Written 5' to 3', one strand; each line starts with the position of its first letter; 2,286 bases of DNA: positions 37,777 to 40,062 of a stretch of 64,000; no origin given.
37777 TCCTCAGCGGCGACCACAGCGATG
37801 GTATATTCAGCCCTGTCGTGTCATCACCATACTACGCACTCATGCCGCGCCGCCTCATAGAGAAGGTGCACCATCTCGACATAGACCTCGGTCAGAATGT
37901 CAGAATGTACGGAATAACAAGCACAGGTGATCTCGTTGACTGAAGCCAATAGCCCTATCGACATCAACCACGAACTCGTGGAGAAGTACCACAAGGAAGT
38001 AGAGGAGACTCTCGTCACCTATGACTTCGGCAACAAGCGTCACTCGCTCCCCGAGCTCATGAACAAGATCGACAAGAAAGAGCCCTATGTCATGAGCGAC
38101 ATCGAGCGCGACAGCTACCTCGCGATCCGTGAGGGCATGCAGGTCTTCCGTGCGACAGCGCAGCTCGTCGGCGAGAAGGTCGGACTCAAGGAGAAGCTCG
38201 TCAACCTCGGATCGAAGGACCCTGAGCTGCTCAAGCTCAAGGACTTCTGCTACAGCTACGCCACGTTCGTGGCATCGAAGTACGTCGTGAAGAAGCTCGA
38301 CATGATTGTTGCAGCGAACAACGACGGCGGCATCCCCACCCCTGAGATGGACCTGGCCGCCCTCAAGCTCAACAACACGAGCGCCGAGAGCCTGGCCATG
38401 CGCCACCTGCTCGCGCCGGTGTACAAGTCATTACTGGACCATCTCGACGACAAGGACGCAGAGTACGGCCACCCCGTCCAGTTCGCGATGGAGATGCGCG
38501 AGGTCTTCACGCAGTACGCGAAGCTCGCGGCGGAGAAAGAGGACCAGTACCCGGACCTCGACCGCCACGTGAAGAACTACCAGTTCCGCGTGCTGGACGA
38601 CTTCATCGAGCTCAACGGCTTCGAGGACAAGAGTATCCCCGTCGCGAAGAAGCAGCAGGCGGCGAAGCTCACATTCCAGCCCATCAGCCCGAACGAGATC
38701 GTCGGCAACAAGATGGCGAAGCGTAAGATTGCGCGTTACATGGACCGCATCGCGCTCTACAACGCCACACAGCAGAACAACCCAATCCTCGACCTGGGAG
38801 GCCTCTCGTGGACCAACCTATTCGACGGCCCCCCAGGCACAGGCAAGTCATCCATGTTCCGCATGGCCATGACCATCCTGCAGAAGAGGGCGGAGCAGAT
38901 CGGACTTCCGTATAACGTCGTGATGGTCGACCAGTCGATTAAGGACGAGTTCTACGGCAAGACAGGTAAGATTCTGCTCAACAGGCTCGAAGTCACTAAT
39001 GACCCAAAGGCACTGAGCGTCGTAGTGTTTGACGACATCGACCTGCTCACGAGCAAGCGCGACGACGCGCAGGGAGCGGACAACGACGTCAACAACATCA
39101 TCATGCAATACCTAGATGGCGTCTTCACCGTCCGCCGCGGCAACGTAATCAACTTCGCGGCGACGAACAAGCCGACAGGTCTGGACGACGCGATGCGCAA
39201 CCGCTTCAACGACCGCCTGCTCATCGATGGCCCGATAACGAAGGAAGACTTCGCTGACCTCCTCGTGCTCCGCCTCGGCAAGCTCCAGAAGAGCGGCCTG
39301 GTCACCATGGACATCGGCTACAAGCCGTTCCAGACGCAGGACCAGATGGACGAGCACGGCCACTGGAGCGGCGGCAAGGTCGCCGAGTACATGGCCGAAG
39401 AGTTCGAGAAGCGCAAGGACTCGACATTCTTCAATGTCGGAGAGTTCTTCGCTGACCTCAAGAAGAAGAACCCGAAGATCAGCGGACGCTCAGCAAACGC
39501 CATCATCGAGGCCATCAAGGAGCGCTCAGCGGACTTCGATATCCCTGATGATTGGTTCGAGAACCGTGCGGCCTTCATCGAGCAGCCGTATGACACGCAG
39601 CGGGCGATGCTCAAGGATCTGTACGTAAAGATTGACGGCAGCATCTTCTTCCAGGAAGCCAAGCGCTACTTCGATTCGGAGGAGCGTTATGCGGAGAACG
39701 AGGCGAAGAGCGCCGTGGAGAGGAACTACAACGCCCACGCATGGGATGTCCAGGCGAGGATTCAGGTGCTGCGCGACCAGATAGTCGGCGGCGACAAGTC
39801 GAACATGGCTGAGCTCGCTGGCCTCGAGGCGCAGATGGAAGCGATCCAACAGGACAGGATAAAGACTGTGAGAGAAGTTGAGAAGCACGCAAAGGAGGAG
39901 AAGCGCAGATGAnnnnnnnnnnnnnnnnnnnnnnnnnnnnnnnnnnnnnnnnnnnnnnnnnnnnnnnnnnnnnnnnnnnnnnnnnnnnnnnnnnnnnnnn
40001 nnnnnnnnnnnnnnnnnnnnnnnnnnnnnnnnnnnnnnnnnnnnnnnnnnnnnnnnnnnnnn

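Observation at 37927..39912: AAA+ ATPase with meiotic-clade (Vps4/spastin/katanin-like) signature and large unassigned N- and C-terminal domains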

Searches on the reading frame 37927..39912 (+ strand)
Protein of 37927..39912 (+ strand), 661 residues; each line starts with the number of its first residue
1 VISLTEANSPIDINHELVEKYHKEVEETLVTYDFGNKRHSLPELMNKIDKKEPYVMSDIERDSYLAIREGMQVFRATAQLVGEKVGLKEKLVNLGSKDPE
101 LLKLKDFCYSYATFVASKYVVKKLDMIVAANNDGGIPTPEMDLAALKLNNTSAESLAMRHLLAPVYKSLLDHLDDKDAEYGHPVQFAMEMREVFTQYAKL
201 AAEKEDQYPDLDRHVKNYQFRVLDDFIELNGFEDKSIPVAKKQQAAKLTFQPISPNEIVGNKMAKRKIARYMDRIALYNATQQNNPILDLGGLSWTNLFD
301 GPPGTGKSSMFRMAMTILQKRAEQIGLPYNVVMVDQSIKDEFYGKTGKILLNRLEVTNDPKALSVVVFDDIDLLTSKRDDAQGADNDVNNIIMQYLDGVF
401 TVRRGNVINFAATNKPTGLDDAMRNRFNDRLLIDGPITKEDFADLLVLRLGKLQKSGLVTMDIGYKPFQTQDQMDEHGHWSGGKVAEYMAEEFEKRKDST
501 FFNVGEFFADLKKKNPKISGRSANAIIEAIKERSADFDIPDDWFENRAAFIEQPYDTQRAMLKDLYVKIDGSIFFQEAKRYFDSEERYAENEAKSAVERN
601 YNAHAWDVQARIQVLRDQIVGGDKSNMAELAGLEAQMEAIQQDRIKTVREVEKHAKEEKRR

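Call 4: search_protein_families(library=pfam, proteins=[window:37927-39912:+], max_evalue=0.1)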
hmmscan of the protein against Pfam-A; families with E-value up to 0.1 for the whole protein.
window:37927-39912:+ (661 aa): 4 families
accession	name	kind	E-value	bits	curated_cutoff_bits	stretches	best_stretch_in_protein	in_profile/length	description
PF00004.35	AAA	-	2.5e-15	57.5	21.2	1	298-433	2-129/131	ATPase family associated with various cellular activities (AAA)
PF07724.20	AAA_2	-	0.011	16.3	27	1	298-411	7-115/166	AAA domain (Cdc48 subfamily)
PF08218.17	Citrate_ly_lig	-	0.031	14.4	20.9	1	558-607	82-131/182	Citrate lyase ligase C-terminal domain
PF12441.14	CopG_antitoxin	-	0.094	13.9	28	0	490-540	12-67/79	CopG antitoxin of type II toxin-antitoxin system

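Call 5: search_protein_families(library=ncbifam, proteins=[window:37927-39912:+], max_evalue=0.01)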
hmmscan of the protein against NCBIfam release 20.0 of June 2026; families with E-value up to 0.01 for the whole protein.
window:37927-39912:+ (661 aa): 6 families
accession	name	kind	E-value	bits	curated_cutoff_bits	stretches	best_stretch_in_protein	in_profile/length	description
TIGR01243.1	CDC48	subfamily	9.3e-10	37.4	802.65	1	298-436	216-346/733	CDC48 family AAA ATPase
NF041006.2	cell_div_CdvC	equivalog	1.4e-08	34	650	1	289-448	127-284/370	cell division protein CdvC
NF042959.1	IteA_antiphage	equivalog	3.1e-08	33.2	510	1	257-455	93-273/367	anti-phage ATPase IteA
NF003069.1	PRK03992.1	subfamily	8e-08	31.8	500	1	298-427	169-293/379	proteasome-activating nucleotidase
TIGR01242.2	TIGR01242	subfamily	8.3e-08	31.6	500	1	298-431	152-279/362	proteasome-activating nucleotidase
TIGR03922.1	T7SS_EccA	equivalog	0.0067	15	466.65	1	240-317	260-335/557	type VII secretion AAA-ATPase EccA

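Call 6: search_protein_families(library=padloc, proteins=[window:37927-39912:+], max_evalue=0.01)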
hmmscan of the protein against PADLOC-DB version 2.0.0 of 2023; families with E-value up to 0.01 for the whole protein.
window:37927-39912:+ (661 aa): 5 families
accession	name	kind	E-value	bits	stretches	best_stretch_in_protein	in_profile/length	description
PDLC02196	IetA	-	1.8e-11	42.1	1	235-453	66-268/374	-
PDLC04232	IetA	-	5.3e-09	33.9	1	298-439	120-249/330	-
PDLC02195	IetA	-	1.5e-08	32.4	1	296-440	139-271/395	-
PDLC04231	IetA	-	1.3e-05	23.2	1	298-436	121-247/262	-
PDLC04140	mad8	-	0.0029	15.1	1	300-432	33-148/314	mads_8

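Call 7: search_protein_families(library=phrogs, proteins=[window:37927-39912:+], max_evalue=0.01)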
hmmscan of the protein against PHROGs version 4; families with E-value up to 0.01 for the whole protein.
window:37927-39912:+ (661 aa): 4 families
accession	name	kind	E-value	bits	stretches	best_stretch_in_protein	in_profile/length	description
phrog_3757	-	unknown function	2.3e-13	51.3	1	233-453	68-272/367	-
phrog_9172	-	unknown function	4.2e-09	36.8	1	297-433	110-242/509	-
phrog_10401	-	other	4.8e-07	29.9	1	298-440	464-591/667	ATPase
phrog_7485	-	unknown function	4.4e-05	23.6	1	296-424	229-348/430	-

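Call 8: find_homologous_proteins(query=window:37927-39912:+, max_evalue=0.001)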
Query window:37927-39912:+ (661 aa): 113 proteins with E <= 0.001 among 8000 candidates.
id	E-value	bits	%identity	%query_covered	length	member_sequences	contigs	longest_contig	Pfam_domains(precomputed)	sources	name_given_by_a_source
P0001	0.0e+0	1480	100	100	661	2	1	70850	PF00004.36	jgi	jgi:AAA+ superfamily predicted ATPase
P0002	6.2e-228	776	53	99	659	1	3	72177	PF00004.36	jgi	jgi:AAA+ superfamily predicted ATPase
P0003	1.1e-227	776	56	97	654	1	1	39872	PF00004.36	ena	-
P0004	1.4e-227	775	55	98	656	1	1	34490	PF00004.36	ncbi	-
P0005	4.8e-227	774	55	98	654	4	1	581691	PF00004.36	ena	-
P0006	2.0e-225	768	54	99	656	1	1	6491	PF00004.36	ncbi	-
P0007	1.5e-224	765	54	99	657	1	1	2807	PF00004.36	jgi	jgi:AAA+ superfamily predicted ATPase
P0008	1.7e-224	765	54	98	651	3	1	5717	PF00004.36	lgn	-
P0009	2.0e-222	758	54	99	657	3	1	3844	PF00004.36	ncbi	-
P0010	2.0e-222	758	54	99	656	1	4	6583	PF00004.36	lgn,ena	-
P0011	3.7e-222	757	52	100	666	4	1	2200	PF00004.36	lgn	-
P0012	1.8e-221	755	53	98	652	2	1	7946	PF00004.36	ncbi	-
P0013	2.4e-221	755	54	98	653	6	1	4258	PF00004.36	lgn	-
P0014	2.8e-220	751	54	96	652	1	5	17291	PF00004.36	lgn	-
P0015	3.3e-220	751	54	98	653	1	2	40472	PF00004.36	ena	-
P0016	3.5e-220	751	54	98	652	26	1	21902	PF00004.36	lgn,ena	-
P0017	4.0e-220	751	53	99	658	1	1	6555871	PF00004.36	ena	-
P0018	1.5e-219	749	53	98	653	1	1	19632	PF00004.36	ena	-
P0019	3.8e-219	747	54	96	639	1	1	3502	PF00004.36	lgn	-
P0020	2.1e-218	745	51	97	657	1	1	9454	PF00004.36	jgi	jgi:AAA+ superfamily predicted ATPase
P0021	4.5e-218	744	52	98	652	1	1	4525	PF00004.36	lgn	-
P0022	2.4e-217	742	52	98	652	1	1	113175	PF00004.36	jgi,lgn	-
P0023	4.0e-217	741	53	96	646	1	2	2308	PF00004.36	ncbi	-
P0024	4.7e-217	741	52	98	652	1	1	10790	PF00004.36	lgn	-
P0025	7.7e-217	740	52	98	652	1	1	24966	PF00004.36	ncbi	-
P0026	2.7e-216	738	54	97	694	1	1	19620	PF00004.36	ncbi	-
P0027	8.8e-216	736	55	93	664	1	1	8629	PF00004.36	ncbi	-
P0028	5.0e-215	734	53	92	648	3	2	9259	PF00004.36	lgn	-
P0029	5.4e-215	734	52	98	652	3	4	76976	PF00004.36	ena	-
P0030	1.2e-214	733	51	98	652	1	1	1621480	PF00004.36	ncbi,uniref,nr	ncbi:hypothetical protein U14_00974 [Candidatus Moduliflexus flocculans]|uniref:ATPase AAA-type core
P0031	1.6e-214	732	55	90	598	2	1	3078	PF00004.36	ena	-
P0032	3.1e-213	728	51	98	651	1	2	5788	PF00004.36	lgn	-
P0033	4.4e-213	727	50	98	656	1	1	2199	PF00004.36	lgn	-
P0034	5.8e-212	724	50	100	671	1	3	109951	PF00004.36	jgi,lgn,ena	jgi:AAA+ superfamily predicted ATPase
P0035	1.0e-210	720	51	98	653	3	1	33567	PF00004.36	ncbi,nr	ncbi:MAG: AAA family ATPase [Desulfobacteraceae bacterium]|nr:AAA family ATPase [Desulfobacteraceae 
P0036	1.1e-210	720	51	97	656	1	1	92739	PF00004.36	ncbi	ncbi:MAG: AAA family ATPase [bacterium]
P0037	3.2e-209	715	50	100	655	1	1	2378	PF00004.36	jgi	jgi:SpoVK/Ycf46/Vps4 family AAA+-type ATPase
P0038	7.4e-209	713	50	99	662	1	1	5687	PF00004.36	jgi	jgi:AAA+ superfamily predicted ATPase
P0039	8.8e-209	713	50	98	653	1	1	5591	PF00004.36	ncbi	-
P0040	4.8e-208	711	50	96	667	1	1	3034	PF00004.36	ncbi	-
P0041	6.1e-208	710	51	99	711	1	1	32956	PF00004.36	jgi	jgi:hypothetical protein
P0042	1.3e-207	709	52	95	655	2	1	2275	PF00004.36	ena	-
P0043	4.0e-207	708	50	96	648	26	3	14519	PF00004.36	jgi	-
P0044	4.6e-207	708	50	99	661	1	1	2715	PF00004.36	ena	-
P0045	1.1e-206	706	49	99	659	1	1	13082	PF00004.36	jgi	jgi:AAA+ superfamily predicted ATPase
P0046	7.5e-206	704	49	100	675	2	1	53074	PF00004.36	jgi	-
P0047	1.6e-205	703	50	98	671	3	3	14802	PF00004.36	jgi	-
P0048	4.1e-205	701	47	99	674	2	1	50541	PF00004.36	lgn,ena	-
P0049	3.4e-204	698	49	98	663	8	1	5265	PF00004.36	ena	-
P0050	6.0e-202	691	49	100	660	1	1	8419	PF00004.36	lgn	-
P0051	7.0e-202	690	49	97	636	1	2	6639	PF00004.36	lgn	-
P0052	9.3e-202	690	49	97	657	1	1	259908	PF00004.36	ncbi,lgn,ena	-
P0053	9.5e-202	690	49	99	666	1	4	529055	PF00004.36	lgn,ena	-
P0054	2.2e-201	689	49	97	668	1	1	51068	PF00004.36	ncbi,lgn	ncbi:MAG: ATP-binding protein [Candidatus Woesearchaeota archaeon]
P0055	1.2e-200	686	49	99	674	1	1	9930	PF00004.36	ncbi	ncbi:MAG: AAA family ATPase [archaeon]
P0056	2.5e-199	682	49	100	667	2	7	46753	PF00004.36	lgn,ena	-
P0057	3.7e-199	681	50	95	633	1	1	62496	PF00004.36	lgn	-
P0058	2.9e-198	679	49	96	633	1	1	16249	PF00004.36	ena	-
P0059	2.5e-197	675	48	97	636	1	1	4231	PF00004.36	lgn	-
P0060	2.6e-194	665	48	100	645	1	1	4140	PF00004.36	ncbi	-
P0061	1.5e-193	663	47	99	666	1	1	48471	PF00004.36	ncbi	-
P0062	1.3e-192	660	47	96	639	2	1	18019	PF00004.36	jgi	-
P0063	6.6e-192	658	48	96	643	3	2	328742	PF00004.36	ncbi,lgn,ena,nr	ncbi:MAG: ATP-binding protein [Gammaproteobacteria bacterium]|nr:ATP-binding protein [Gammaproteobac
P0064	1.5e-191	656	49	94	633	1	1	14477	PF00004.36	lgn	-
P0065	1.6e-189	650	54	85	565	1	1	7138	PF00004.36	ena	-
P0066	4.1e-188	645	46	96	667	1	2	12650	PF00004.36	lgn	-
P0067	1.3e-187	643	46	99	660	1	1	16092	PF00004.36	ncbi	ncbi:MAG: AAA family ATPase [archaeon]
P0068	2.5e-182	626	46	96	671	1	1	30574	PF00004.36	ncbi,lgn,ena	-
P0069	2.6e-182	626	47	95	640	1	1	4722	PF00004.36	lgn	-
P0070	5.1e-182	625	45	93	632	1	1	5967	PF00004.36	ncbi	-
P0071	1.6e-178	613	44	95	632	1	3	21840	PF00004.36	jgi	-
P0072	1.0e-176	607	44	95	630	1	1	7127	PF00004.36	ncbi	-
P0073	8.1e-174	598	44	92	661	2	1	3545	PF00004.36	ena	-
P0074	2.7e-170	586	47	89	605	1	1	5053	PF00004.36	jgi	-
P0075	2.6e-159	550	58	66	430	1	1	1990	PF00004.36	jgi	jgi:hypothetical protein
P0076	2.6e-151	523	44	90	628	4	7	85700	PF00004.36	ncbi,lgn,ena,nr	ncbi:ATP-binding protein [Candidatus Woesearchaeota archaeon]|nr:ATP-binding protein [Candidatus Woe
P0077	8.8e-151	522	62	58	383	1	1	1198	PF00004.36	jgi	jgi:SpoVK/Ycf46/Vps4 family AAA+-type ATPase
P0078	5.8e-139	483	60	56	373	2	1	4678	PF00004.36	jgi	-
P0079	3.8e-138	480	40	90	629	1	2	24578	PF00004.36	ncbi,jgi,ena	-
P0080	2.4e-137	477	59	55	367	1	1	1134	PF00004.36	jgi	-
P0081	3.6e-113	397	47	61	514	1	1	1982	PF00004.36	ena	-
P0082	5.4e-100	354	45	59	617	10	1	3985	PF00004.36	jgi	-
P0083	4.0e-85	305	35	89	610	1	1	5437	PF00004.36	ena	-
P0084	6.8e-77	278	32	85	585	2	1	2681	PF00004.36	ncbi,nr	ncbi:MAG: hypothetical protein G01um101470_1066 [Parcubacteria group bacterium Gr01-1014_70]|nr:MAG:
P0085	1.2e-74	270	31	83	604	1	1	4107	PF00004.36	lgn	-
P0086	3.3e-68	249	30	87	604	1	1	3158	PF00004.36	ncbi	-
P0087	4.4e-60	222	33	63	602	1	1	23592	PF00004.36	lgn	-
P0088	7.3e-60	221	29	82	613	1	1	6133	PF00004.36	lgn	-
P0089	5.7e-58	215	29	84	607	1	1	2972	PF00004.36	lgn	-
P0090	1.4e-12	65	28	34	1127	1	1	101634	PF13173.13,PF06745.20,PF13604.13,PF13671.13,PF00004.36,PF13401.13,PF13238.13,PF05673.20,PF07728.21,PF00931.29,PF13191.13,PF06414.19,PF07724.21,PF24883.3,PF05729.19,PF13521.13,PF01434.25,PF25199.2,PF13481.13,PF01057.24,PF06068.20,PF13245.13,PF05496.19,PF17862.8,PF14532.13,PF01695.24,PF13479.13,PF0015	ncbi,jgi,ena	jgi:ATP-dependent metalloprotease FtsH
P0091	1.6e-11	62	32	21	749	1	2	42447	PF13173.13,PF02359.25,PF13671.13,PF00004.36,PF13401.13,PF13238.13,PF07728.21,PF13191.13,PF07724.21,PF24883.3,PF13521.13,PF13481.13,PF09336.17,PF01057.24,PF06068.20,PF05496.19,PF17862.8,PF01695.24,PF13479.13,PF02933.24,PF00005.34,PF12775.14,PF02367.24,PF00910.29,PF01078.28,PF20720.4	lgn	-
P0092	2.1e-11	61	33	21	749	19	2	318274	PF09336.17,PF13173.13,PF01057.24,PF06068.20,PF02359.25,PF13671.13,PF00004.36,PF13401.13,PF13238.13,PF05496.19,PF17862.8,PF07728.21,PF13191.13,PF01695.24,PF02933.24,PF07724.21,PF23902.1,PF00005.34,PF13521.13,PF00910.29,PF01078.28,PF20720.4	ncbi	ncbi:MAG: CDC48 family AAA ATPase [Desulfurococcaceae archaeon]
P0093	1.1e-10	59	31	21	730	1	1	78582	PF09336.17,PF13173.13,PF06745.20,PF01057.24,PF06068.20,PF02359.25,PF13671.13,PF00004.36,PF13401.13,PF13238.13,PF05496.19,PF17862.8,PF07728.21,PF13191.13,PF01695.24,PF13479.13,PF02933.24,PF07724.21,PF23902.1,PF13521.13,PF00910.29,PF01078.28,PF20720.4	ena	-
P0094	2.7e-10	58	30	21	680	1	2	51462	PF13173.13,PF02359.25,PF13671.13,PF00004.36,PF13401.13,PF13238.13,PF07728.21,PF13191.13,PF06414.19,PF07724.21,PF24883.3,PF05729.19,PF13521.13,PF25199.2,PF01057.24,PF06068.20,PF05496.19,PF17862.8,PF14532.13,PF01695.24,PF02933.24,PF12775.14,PF02367.24,PF13207.13,PF00910.29,PF01078.28,PF20720.4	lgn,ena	-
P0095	2.8e-10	58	30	21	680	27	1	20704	PF13173.13,PF02359.25,PF13671.13,PF00004.36,PF13401.13,PF13238.13,PF07728.21,PF13191.13,PF06414.19,PF07724.21,PF24883.3,PF05729.19,PF13521.13,PF25199.2,PF01057.24,PF06068.20,PF05496.19,PF17862.8,PF14532.13,PF01695.24,PF02933.24,PF12775.14,PF02367.24,PF13207.13,PF00910.29,PF01078.28,PF20720.4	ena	-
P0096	8.8e-10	56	30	19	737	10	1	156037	PF13671.13,PF00004.36,PF13401.13,PF05496.19,PF17862.8,PF07728.21,PF01078.28,PF13191.13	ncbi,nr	ncbi:hypothetical protein E3P77_02241 [Wallemia ichthyophaga]|nr:hypothetical protein E3P77_02241 [W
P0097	9.5e-10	56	30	23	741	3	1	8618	PF13173.13,PF02359.25,PF13671.13,PF00004.36,PF13401.13,PF13238.13,PF07728.21,PF13191.13,PF07724.21,PF24883.3,PF13521.13,PF25199.2,PF06068.20,PF05496.19,PF17862.8,PF01637.25,PF01695.24,PF13479.13,PF00158.33,PF02933.24,PF07726.18,PF00910.29,PF01078.28,PF20720.4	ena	-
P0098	1.1e-9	56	30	23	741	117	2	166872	PF13173.13,PF02359.25,PF13671.13,PF00004.36,PF13401.13,PF13238.13,PF05673.20,PF07728.21,PF13191.13,PF07724.21,PF24883.3,PF05729.19,PF13521.13,PF25199.2,PF13481.13,PF06068.20,PF05496.19,PF17862.8,PF01637.25,PF01695.24,PF13479.13,PF02933.24,PF07726.18,PF12775.14,PF00910.29,PF01078.28,PF20720.4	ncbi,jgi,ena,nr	ncbi:MAG TPA: CDC48 family AAA ATPase [Thermoplasmata archaeon]|nr:CDC48 family AAA ATPase [Thermopl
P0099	1.3e-9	55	30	23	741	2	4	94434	PF13173.13,PF02359.25,PF13671.13,PF00004.36,PF13401.13,PF13238.13,PF07728.21,PF13191.13,PF07724.21,PF24883.3,PF13521.13,PF25199.2,PF06068.20,PF05496.19,PF17862.8,PF01637.25,PF01695.24,PF13479.13,PF00158.33,PF02933.24,PF07726.18,PF00910.29,PF01078.28,PF20720.4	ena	-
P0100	2.2e-8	51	33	21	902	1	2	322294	PF13173.13,PF20030.6,PF13604.13,PF13671.13,PF00004.36,PF13401.13,PF13238.13,PF05673.20,PF07728.21,PF13191.13,PF07724.21,PF24883.3,PF13521.13,PF25199.2,PF06068.20,PF13245.13,PF05496.19,PF17862.8,PF00005.34,PF07726.18,PF12775.14,PF02367.24,PF13207.13,PF00910.29,PF01078.28,PF20720.4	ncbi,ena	-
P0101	4.7e-8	50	28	21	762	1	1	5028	PF13173.13,PF02359.25,PF13671.13,PF00004.36,PF13401.13,PF05673.20,PF07728.21,PF00931.29,PF13191.13,PF07724.21,PF24883.3,PF13521.13,PF25199.2,PF01057.24,PF06068.20,PF05496.19,PF17862.8,PF01695.24,PF00158.33,PF02933.24,PF00005.34,PF07726.18,PF12775.14,PF00910.29,PF01078.28,PF20720.4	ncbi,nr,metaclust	ncbi:cell division control protein 48 [Haloferax sp. BAB-2207]|nr:CDC48 family AAA ATPase [Haloferax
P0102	2.0e-7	48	31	21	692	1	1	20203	PF13173.13,PF06068.20,PF02359.25,PF13671.13,PF00004.36,PF13401.13,PF13238.13,PF05496.19,PF17862.8,PF07728.21,PF13191.13,PF01695.24,PF00158.33,PF02933.24,PF07724.21,PF02367.24,PF13521.13,PF13207.13,PF00910.29,PF01078.28,PF25199.2,PF13481.13,PF20720.4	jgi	jgi:transitional endoplasmic reticulum ATPase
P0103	4.1e-7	47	29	25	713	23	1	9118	PF13173.13,PF06068.20,PF02359.25,PF13671.13,PF00004.36,PF13401.13,PF13238.13,PF05496.19,PF17862.8,PF07728.21,PF13191.13,PF06414.19,PF01695.24,PF02933.24,PF07724.21,PF13521.13,PF13207.13,PF00910.29,PF01078.28,PF20720.4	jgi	-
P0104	1.6e-6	45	30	21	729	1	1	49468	PF13173.13,PF02359.25,PF13671.13,PF00004.36,PF13401.13,PF13238.13,PF05673.20,PF07728.21,PF00931.29,PF13191.13,PF06414.19,PF07724.21,PF24883.3,PF13521.13,PF25199.2,PF06068.20,PF05496.19,PF17862.8,PF01695.24,PF00158.33,PF02933.24,PF07726.18,PF12775.14,PF02367.24,PF00910.29,PF01078.28,PF20720.4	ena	-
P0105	1.5e-5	42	30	21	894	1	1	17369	PF13173.13,PF20030.6,PF13604.13,PF13671.13,PF00004.36,PF13401.13,PF13238.13,PF05673.20,PF07728.21,PF13191.13,PF07724.21,PF13521.13,PF25199.2,PF09336.17,PF06068.20,PF13245.13,PF05496.19,PF17862.8,PF01637.25,PF12775.14,PF02367.24,PF13207.13,PF00910.29,PF01078.28,PF20720.4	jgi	jgi:SpoVK/Ycf46/Vps4 family AAA+-type ATPase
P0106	1.5e-5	42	28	21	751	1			PF13173.13,PF06745.20,PF02359.25,PF13671.13,PF00004.36,PF13401.13,PF13238.13,PF05673.20,PF07728.21,PF00931.29,PF13191.13,PF07724.21,PF24883.3,PF13521.13,PF25199.2,PF06068.20,PF19263.6,PF05496.19,PF17862.8,PF01695.24,PF00158.33,PF02933.24,PF07726.18,PF12775.14,PF02367.24,PF00910.29,PF01078.28,PF20720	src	-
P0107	1.5e-5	42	27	32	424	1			PF09336.17,PF04212.25,PF00004.36,PF17862.8,PF13191.13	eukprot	eukprot:GHVR01120334.1.p1 GENE.GHVR01120334.1~~GHVR01120334.1.p1 ORF type:complete len:437 (+),score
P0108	1.7e-5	42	29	21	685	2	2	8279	PF13173.13,PF02359.25,PF13671.13,PF00004.36,PF13401.13,PF13238.13,PF07728.21,PF00931.29,PF13191.13,PF07724.21,PF24883.3,PF13521.13,PF06068.20,PF01443.25,PF05496.19,PF17862.8,PF01695.24,PF00158.33,PF02933.24,PF23902.1,PF00005.34,PF12775.14,PF02367.24,PF13207.13,PF00910.29,PF01078.28,PF20720.4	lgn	-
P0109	1.8e-5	42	29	21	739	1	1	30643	PF13173.13,PF06068.20,PF02359.25,PF13671.13,PF00004.36,PF13401.13,PF13238.13,PF05673.20,PF05496.19,PF17862.8,PF07728.21,PF13191.13,PF06414.19,PF01695.24,PF02933.24,PF07724.21,PF24883.3,PF13521.13,PF00910.29,PF01078.28,PF25199.2,PF13481.13,PF20720.4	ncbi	-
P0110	4.8e-5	40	32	21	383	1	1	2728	PF07724.21,PF00004.36,PF05496.19,PF17862.8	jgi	-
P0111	6.3e-5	40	30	21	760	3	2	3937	PF13173.13,PF02359.25,PF13671.13,PF00004.36,PF13401.13,PF13238.13,PF07728.21,PF13191.13,PF07724.21,PF24883.3,PF13521.13,PF25199.2,PF06068.20,PF05496.19,PF17862.8,PF01695.24,PF00158.33,PF02933.24,PF12775.14,PF02367.24,PF13207.13,PF00910.29,PF01078.28,PF20720.4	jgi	-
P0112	9.1e-5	39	27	29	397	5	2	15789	PF13173.13,PF00004.36,PF17862.8,PF07728.21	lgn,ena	-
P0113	6.0e-4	37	30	21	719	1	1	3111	PF13173.13,PF02359.25,PF13671.13,PF00004.36,PF13401.13,PF13238.13,PF07728.21,PF00931.29,PF13191.13,PF06414.19,PF07724.21,PF24883.3,PF05729.19,PF13521.13,PF13481.13,PF06068.20,PF05496.19,PF17862.8,PF01695.24,PF02933.24,PF23902.1,PF12775.14,PF13207.13,PF00910.29,PF01078.28,PF20720.4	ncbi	-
